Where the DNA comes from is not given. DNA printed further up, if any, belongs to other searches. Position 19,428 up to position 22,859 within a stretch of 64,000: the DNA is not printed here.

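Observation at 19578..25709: GH94 phosphorylase-like domain fused to a 1000-aa polytopic membrane domain, with no GT84 glycosyltransferase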

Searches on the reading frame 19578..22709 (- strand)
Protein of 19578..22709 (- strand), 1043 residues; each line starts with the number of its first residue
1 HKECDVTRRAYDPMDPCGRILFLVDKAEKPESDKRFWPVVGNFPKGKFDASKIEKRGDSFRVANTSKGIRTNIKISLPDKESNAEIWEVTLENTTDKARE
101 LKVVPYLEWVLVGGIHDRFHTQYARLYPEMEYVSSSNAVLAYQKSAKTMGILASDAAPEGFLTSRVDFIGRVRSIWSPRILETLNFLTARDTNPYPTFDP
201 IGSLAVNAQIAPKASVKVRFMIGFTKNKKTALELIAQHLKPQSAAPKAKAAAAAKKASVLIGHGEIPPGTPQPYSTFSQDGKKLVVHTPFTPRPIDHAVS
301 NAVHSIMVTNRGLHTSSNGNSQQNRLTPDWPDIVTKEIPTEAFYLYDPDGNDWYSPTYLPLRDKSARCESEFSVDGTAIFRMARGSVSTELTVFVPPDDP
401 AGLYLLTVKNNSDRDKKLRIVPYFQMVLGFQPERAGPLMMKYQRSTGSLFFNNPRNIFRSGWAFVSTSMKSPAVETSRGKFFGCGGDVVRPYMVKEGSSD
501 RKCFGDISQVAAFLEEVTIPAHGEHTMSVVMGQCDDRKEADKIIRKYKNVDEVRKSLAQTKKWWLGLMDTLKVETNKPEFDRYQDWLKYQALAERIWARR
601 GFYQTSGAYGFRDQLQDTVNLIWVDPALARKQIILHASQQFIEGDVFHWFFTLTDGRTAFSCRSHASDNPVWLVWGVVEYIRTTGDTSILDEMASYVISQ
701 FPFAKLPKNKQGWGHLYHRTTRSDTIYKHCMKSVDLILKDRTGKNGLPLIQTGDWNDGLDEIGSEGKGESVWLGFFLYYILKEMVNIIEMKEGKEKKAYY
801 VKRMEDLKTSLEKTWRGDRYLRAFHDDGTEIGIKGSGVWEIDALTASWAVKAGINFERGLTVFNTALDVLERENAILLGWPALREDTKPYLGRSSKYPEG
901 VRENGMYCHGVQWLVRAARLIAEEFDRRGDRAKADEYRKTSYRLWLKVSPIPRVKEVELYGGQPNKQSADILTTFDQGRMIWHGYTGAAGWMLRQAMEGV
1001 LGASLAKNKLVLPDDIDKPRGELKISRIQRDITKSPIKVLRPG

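Call 22: search_solved_structures(query=window:19578-22709:-, max_evalue=0.01, show_alignments=1)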
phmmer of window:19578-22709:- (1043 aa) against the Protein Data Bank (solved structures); distinct sequences matched with E-value up to 0.01: 17.
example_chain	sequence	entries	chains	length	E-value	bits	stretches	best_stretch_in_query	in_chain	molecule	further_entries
8rf9_A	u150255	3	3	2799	2.1e-111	376.4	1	275-1013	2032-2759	Cyclic beta 1-2 glucan synthetase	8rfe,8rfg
8rf0_A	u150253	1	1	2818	2.1e-111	376.4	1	275-1013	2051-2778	Cyclic beta-(1,2)-glucan synthase NdvB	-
3qde_A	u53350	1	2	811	9e-41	142.5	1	276-1002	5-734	Cellobiose phosphorylase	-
8ho7_A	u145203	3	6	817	9.4e-41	142.5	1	276-1002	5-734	Cellobiose phosphorylase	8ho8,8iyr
3rrs_A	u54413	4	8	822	1.7e-40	141.6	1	274-1031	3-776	Cellobiose phosphorylase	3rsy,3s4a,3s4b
3s4c_A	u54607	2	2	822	1.8e-40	141.6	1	274-1031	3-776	Lactose Phosphorylase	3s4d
8ho9_A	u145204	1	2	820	2.5e-40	141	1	276-1027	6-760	Cellobiose phosphorylase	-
8hob_A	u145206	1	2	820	4.4e-40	140.2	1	276-1027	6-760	Cellobiose phosphorylase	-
2cqs_A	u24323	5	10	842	2.9e-37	130.9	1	264-929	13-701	Cellobiose Phosphorylase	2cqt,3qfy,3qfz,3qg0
3afj_A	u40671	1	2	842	2.5e-36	127.8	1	264-929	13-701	Cellobiose Phosphorylase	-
3act_A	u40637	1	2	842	2.8e-36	127.6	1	264-929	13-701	Cellobiose Phosphorylase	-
3acs_A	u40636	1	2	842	3.5e-36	127.3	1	264-929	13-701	Cellobiose Phosphorylase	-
8bou_A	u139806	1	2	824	1.3e-28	102.2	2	529-932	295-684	N,N'-diacetylchitobiose phosphorylase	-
4zle_A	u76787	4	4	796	1.9e-26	95.1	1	339-917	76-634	Putative b-glycan phosphorylase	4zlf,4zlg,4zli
1v7v_A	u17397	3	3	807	5.5e-24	86.9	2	274-644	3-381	chitobiose phosphorylase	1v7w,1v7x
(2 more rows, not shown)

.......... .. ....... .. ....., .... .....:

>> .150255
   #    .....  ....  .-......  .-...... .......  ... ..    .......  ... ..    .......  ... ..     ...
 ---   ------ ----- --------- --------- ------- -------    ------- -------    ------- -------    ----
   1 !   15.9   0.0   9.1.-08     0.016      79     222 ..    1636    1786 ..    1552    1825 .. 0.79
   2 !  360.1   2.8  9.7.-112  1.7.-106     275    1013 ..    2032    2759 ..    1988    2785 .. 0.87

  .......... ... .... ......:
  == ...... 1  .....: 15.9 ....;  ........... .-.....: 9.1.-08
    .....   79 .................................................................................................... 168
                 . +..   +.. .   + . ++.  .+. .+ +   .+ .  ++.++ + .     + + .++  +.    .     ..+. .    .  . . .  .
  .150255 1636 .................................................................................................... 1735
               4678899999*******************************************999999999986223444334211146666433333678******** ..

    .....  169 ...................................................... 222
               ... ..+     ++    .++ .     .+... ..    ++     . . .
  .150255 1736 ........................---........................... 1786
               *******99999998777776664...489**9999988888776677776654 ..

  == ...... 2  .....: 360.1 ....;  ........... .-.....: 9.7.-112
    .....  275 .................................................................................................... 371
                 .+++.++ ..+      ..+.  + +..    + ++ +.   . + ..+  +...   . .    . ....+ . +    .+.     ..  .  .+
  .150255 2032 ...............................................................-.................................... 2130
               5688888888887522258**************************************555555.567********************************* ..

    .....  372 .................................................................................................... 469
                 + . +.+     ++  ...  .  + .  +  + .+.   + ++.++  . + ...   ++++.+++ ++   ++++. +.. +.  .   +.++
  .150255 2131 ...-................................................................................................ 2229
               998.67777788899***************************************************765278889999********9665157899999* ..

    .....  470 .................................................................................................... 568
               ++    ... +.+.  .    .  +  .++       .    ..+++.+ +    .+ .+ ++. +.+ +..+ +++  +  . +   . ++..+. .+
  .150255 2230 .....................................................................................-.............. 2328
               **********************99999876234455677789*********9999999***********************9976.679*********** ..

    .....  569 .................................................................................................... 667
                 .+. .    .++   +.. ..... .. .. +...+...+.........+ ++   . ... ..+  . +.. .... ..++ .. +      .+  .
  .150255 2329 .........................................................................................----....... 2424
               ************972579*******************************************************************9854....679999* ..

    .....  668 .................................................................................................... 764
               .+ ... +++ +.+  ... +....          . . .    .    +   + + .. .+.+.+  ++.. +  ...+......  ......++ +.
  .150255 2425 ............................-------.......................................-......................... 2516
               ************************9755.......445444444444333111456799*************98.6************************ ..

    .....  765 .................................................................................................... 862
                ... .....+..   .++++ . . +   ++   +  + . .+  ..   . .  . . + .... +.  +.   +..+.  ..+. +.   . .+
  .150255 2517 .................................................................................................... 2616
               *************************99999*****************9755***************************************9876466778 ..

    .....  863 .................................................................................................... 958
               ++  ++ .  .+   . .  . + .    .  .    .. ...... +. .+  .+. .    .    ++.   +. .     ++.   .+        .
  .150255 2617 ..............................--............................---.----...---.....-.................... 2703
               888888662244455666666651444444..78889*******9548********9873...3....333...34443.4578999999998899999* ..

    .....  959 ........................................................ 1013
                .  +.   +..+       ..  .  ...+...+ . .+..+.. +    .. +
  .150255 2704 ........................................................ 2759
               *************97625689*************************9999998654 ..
